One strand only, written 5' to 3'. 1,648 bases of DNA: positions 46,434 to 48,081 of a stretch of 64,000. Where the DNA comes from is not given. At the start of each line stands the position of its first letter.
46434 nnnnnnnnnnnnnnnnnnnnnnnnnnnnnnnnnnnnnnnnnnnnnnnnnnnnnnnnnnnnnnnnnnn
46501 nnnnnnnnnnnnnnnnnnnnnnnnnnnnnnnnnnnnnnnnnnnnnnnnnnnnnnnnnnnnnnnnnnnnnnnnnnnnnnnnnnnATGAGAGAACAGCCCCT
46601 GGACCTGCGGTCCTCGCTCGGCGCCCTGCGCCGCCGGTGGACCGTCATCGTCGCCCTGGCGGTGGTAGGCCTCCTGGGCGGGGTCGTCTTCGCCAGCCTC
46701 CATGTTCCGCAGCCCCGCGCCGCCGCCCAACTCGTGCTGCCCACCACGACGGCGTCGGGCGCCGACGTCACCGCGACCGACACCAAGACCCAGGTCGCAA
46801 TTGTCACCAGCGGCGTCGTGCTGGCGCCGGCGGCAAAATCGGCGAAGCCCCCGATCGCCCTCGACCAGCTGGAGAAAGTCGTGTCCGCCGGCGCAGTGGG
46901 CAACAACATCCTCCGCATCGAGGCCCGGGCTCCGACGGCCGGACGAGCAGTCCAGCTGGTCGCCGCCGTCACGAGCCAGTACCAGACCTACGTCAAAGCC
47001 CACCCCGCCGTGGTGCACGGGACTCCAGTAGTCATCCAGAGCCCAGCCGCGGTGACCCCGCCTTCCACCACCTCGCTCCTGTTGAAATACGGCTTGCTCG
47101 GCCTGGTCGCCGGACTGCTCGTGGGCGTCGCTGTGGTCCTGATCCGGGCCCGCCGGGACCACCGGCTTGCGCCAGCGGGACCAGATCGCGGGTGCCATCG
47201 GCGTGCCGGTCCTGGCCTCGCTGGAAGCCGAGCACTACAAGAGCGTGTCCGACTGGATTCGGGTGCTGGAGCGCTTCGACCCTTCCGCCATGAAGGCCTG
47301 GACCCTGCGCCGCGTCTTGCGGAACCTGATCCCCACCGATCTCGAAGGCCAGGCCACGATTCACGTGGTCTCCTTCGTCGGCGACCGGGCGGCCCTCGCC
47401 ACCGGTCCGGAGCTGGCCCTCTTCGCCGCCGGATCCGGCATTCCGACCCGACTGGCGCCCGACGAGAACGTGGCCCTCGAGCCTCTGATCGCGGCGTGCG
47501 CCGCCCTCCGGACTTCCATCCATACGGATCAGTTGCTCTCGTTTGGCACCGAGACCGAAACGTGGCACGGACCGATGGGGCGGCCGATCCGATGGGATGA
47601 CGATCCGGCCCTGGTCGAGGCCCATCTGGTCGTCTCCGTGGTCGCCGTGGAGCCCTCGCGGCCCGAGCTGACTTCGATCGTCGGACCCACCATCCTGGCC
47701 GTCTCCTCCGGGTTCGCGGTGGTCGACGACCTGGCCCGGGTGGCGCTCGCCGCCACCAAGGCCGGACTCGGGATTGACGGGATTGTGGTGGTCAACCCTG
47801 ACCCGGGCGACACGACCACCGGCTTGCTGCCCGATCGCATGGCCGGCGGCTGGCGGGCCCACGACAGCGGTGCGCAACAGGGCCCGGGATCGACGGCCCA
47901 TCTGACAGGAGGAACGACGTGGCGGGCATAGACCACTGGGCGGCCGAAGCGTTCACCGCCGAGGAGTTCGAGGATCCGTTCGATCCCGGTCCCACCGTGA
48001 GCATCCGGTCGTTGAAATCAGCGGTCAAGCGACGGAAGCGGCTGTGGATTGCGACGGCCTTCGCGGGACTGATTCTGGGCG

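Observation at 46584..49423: Duplicated split-BY-kinase modules in which the kinase domain has lost its P-loop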

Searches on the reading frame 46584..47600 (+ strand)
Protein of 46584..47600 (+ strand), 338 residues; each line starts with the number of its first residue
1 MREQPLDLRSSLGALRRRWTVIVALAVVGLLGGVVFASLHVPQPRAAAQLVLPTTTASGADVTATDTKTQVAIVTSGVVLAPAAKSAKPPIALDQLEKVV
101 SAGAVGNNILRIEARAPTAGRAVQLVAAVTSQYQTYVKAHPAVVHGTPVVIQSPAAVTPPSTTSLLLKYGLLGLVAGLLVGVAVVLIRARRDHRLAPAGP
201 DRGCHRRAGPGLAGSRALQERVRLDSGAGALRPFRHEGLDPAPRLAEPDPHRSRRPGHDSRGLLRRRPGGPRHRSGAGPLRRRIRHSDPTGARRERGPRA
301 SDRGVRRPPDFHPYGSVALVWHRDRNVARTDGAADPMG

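Call 4: search_protein_families(library=pfam, proteins=[window:46584-47600:+], max_evalue=1)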
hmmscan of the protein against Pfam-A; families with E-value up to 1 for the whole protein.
window:46584-47600:+ (338 aa): 1 family
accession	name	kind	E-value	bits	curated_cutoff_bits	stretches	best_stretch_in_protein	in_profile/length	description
PF02706.20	Wzz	-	2.9e-06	27.9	25.5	1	6-82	3-86/91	Chain length determinant protein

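Call 6: search_protein_families(library=ncbifam, proteins=[window:46584-47600:+], max_evalue=1)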
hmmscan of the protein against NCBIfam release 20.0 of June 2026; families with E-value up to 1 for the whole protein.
window:46584-47600:+ (338 aa): 3 families
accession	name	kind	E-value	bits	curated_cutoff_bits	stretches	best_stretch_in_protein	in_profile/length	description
TIGR01006.1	polys_exp_MPA1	subfamily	0.00042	19.8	296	1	5-195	6-203/226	CspC family polysaccharide chain length determinant protein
NF053538.1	DixhxACActTsKce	equivalog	0.13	11.3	430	1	66-143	4-81/310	3,5-dioxohexanoate:acetyl-CoA acetone transferase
NF007350.0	PRK09841.1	equivalog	0.23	9.5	1248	1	96-189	358-447/726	tyrosine-protein kinase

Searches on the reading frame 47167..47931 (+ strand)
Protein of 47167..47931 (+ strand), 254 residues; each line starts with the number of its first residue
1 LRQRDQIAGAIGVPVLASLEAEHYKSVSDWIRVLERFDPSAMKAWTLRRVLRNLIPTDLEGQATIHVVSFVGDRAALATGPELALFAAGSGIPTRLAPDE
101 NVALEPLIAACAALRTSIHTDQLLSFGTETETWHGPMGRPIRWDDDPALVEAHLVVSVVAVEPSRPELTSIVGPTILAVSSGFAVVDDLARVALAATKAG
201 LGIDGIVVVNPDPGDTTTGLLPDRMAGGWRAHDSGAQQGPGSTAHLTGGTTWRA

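Call 4: search_protein_families(library=pfam, proteins=[window:47167-47931:+], max_evalue=1)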
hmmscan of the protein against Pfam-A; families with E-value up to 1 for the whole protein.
window:47167-47931:+ (254 aa): 0 families

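Call 6: search_protein_families(library=ncbifam, proteins=[window:47167-47931:+], max_evalue=1)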
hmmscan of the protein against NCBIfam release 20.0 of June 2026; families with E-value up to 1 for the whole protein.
window:47167-47931:+ (254 aa): 0 families

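Call 9: find_homologous_proteins(query=window:47167-47931:+, max_evalue=0.001)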
Query window:47167-47931:+ (254 aa): 11 proteins with E <= 0.001 among 4995 candidates.
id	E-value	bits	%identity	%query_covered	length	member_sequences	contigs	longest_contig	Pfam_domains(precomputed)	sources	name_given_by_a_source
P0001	9.7e-154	528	100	95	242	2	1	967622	-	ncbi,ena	-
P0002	1.8e-133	462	82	98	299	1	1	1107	-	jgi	jgi:hypothetical protein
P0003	1.4e-99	351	67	96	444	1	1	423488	PF02706.21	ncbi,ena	-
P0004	2.8e-96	340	65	94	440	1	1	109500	PF02706.21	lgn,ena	-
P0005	5.9e-80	287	57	93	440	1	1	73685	-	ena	-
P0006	6.9e-71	257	63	81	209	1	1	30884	-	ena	-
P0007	1.6e-68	249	58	91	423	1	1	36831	-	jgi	jgi:capsular polysaccharide biosynthesis protein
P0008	4.1e-58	215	49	96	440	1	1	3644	-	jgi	jgi:hypothetical protein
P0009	2.8e-28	117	39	85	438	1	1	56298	PF02706.21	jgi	jgi:capsular polysaccharide biosynthesis protein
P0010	2.5e-25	108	36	85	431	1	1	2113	-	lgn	-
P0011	3.7e-22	97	38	85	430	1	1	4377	-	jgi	-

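Call 32: search_protein_representatives(alignment_id=A3)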
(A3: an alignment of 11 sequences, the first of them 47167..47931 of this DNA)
Query: 11 sequences, 256 profile positions. Proteins with E-value up to 0.001 (for the whole library): 669; up to 1e-10: 562; up to 1e-30: 321. The best 150 are listed.
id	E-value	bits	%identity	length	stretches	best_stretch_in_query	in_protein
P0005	2.3e-111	387.7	-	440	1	1-246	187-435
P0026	1.2e-96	339.4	-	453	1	1-252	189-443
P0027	6.0e-91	320.8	-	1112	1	1-244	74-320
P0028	2.2e-84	299.3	-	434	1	1-231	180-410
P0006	2.1e-80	286.2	-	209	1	55-255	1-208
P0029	6.9e-73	261.6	-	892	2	1-123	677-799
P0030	2.6e-72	259.7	-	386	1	1-236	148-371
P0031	1.8e-71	257.0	-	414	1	1-244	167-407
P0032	8.0e-70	251.6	-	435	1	1-234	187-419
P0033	2.4e-69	250.0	-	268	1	1-238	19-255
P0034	2.0e-67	243.7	-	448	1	1-238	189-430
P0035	3.9e-66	239.5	-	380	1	2-231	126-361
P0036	7.4e-66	238.6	-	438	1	1-236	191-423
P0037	7.1e-65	235.4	-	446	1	1-235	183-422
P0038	1.1e-64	234.7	-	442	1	1-235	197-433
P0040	4.7e-64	232.7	-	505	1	1-230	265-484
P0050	1.5e-62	227.7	-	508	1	1-242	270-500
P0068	4.0e-59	216.5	-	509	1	1-246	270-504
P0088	1.3e-54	201.7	-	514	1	1-232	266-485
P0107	3.2e-52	193.9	-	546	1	1-237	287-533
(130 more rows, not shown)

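Call 36: find_related_loci(query=A3, collection=genome_contigs, flank=8000)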
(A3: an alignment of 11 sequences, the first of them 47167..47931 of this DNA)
Query A3 (254 aa) in genome_contigs; peptide patterns used: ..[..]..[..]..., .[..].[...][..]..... (x = any residue, [..] = any of these).
258 stretches matched a pattern; 124 encode a relative of the query (tblastn E <= 1e-3); the best 80 are kept; 80 distinct loci.
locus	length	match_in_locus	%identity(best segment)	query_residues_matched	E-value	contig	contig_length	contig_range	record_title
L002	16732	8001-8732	67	1-244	5e-106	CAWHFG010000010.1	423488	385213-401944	MAG: uncultured Acidimicrobiaceae bacterium isolate MFD00731.bin.2.67 genome assembly, contig: contig_63977, whole genom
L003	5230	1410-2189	57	1-254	5e-87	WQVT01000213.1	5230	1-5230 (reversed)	MAG: Acidimicrobiaceae bacterium isolate Emb289P1bin40 Ga0123355_10079667, whole genome shotgun sequence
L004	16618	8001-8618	43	3-223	2e-43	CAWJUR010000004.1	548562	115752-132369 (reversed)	MAG: uncultured Acidimicrobiales bacterium isolate MFD00964.bin.2.170 genome assembly, contig: contig_7786, whole genome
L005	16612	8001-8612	42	6-222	2e-42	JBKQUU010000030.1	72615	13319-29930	MAG: Acidimicrobiales bacterium isolate SEr2D2E2F__bin_181 SEr2D2E2F_000000036079, whole genome shotgun sequence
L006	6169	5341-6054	38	1-245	4e-39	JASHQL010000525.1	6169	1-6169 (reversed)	MAG: Streptosporangiaceae bacterium isolate JOPF074 JOPF_N14C_contig_282959, whole genome shotgun sequence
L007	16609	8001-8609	39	6-222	4e-38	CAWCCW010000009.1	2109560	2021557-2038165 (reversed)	MAG: uncultured Acidimicrobiaceae bacterium isolate MFD04434.bin.2.36 genome assembly, contig: contig_2128, whole genome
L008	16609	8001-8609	43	6-222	4e-38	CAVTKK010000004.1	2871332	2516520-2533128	MAG: uncultured Acidimicrobiaceae bacterium isolate MFD05512.bin.2.189 genome assembly, contig: contig_9020, whole genom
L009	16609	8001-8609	43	5-223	2e-35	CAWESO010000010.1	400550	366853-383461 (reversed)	MAG: uncultured Acidimicrobiales bacterium isolate MFD03044.bin.2.93 genome assembly, contig: contig_40952, whole genome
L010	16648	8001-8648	39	1-224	7e-35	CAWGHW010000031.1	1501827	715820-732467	MAG: uncultured Actinomycetota bacterium isolate MFD02671.bin.1.57 genome assembly, contig: contig_5232, whole genome sh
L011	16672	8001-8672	38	1-232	1e-34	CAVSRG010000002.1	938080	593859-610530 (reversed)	MAG: uncultured Actinomycetota bacterium isolate MFD04463.bin.2.214 genome assembly, contig: contig_20185, whole genome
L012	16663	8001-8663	38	1-223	2e-34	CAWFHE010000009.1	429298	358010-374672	MAG: uncultured Actinomycetota bacterium isolate MFD02579.bin.2.30 genome assembly, contig: contig_27272, whole genome s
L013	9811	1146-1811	38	1-223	9e-34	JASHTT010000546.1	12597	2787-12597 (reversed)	MAG: Streptosporangiaceae bacterium isolate JOPF160 JOPF_NEAR_contig_1222428, whole genome shotgun sequence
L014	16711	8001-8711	37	1-251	1e-33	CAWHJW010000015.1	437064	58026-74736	MAG: uncultured Actinomycetes bacterium isolate MFD01872.bin.1.210 genome assembly, contig: contig_63805, whole genome s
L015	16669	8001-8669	40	1-230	1e-32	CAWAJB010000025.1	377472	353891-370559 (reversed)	MAG: uncultured Actinomycetes bacterium isolate MFD02416.bin.2.242 genome assembly, contig: contig_4289, whole genome sh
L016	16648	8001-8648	41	1-223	3e-32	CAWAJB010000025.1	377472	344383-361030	MAG: uncultured Actinomycetes bacterium isolate MFD02416.bin.2.242 genome assembly, contig: contig_4289, whole genome sh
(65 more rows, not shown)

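Call 37: predict_structure(alignment_id=A3)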
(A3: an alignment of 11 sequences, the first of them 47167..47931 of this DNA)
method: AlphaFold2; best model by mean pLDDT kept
length: 254 residues; sequences in the alignment: 11
mean_pLDDT: 69.7   pTM: 0.73
mean pLDDT of the five models: 69.7, 69.6, 69.5, 67.9, 64.9
residues with pLDDT >= 90: 35; 70-90: 121; 50-70: 40; < 50: 58
segments of 3 or more residues with pLDDT < 50: 1-3, 131-142, 145-148, 216-254
pLDDT, mean of each block of 10 residues (from residue 1): 55 75 89 89 87 76 87 90 92 87 88 74 71 39 48 86 76 83 67 73 82 55 34 29 27 28
secondary structure, 60 per line:
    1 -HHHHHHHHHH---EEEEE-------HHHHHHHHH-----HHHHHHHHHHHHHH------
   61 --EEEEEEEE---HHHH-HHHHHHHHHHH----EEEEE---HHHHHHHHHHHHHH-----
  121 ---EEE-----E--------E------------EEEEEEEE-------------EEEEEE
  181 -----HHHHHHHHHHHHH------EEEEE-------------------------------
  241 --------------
elements in order: H2-11 E15-19 H27-35 H41-54 E63-70 H74-77 H79-89 E94-98 H102-115 E124-126 E154-161 E175-180 H186-198 E205-209

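Call 60: find_encoding_contigs(protein=P0001, flank=2000, max_places=3)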
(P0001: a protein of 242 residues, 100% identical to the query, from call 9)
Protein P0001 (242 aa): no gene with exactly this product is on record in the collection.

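Call 68: list_cluster_members(proteins=[P0003, P0017, P0028, P0036, P0040, P0050, P0068, P0088, P0107, P0014])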
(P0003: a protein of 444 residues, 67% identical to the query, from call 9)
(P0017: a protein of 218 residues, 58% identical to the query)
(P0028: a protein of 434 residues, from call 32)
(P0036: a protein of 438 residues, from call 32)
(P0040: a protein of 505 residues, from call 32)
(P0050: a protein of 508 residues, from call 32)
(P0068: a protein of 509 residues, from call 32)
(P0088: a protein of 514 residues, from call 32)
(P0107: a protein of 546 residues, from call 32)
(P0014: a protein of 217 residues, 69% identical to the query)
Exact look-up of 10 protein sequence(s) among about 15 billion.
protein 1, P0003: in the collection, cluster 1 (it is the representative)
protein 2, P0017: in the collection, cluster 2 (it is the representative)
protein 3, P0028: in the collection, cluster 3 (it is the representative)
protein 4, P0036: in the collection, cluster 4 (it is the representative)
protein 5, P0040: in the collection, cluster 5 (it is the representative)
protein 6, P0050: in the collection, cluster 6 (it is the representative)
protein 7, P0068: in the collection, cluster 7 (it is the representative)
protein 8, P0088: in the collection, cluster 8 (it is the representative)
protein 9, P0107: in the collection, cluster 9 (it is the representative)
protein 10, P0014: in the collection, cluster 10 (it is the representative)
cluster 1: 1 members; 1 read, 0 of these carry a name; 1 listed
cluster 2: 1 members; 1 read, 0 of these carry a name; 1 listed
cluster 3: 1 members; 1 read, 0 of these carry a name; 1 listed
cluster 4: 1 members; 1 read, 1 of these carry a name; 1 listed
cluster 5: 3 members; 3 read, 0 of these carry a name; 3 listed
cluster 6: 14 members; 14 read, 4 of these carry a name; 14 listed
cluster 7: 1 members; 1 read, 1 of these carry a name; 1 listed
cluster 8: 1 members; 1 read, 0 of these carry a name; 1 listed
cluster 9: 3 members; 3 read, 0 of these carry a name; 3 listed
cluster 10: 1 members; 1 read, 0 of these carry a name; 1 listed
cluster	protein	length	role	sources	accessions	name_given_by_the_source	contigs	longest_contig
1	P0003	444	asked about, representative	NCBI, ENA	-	-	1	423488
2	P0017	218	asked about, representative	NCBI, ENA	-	-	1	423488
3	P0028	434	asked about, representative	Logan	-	-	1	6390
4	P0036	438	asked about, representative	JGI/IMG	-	capsular polysaccharide biosynthesis protein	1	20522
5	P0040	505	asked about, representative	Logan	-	-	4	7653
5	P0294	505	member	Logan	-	-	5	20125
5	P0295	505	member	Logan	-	-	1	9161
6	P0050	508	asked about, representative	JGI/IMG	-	capsular polysaccharide biosynthesis protein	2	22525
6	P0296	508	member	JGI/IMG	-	capsular polysaccharide biosynthesis protein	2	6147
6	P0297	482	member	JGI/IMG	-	hypothetical protein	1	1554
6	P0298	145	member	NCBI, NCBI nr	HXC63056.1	MAG TPA: hypothetical protein VNZ67_01800, partial [bacterium] | hypothetical protein [bacterium]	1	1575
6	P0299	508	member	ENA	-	-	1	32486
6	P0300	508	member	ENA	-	-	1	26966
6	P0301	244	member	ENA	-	-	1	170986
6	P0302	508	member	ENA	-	-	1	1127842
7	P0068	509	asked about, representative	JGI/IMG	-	capsular polysaccharide biosynthesis protein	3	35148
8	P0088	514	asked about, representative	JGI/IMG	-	-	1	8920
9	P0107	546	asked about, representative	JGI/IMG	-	-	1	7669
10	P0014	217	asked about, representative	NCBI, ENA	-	-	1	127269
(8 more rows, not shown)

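Call 75: search_protein_families(library=pfam, alignment_id=A3, max_evalue=1)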
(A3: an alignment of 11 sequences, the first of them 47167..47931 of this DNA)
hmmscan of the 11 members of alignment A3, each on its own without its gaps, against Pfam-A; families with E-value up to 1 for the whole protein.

A. member 1, window:47167-47931:+ (254 aa): 0 families

B. families by the number of members that match (of 11 scanned): 0 families
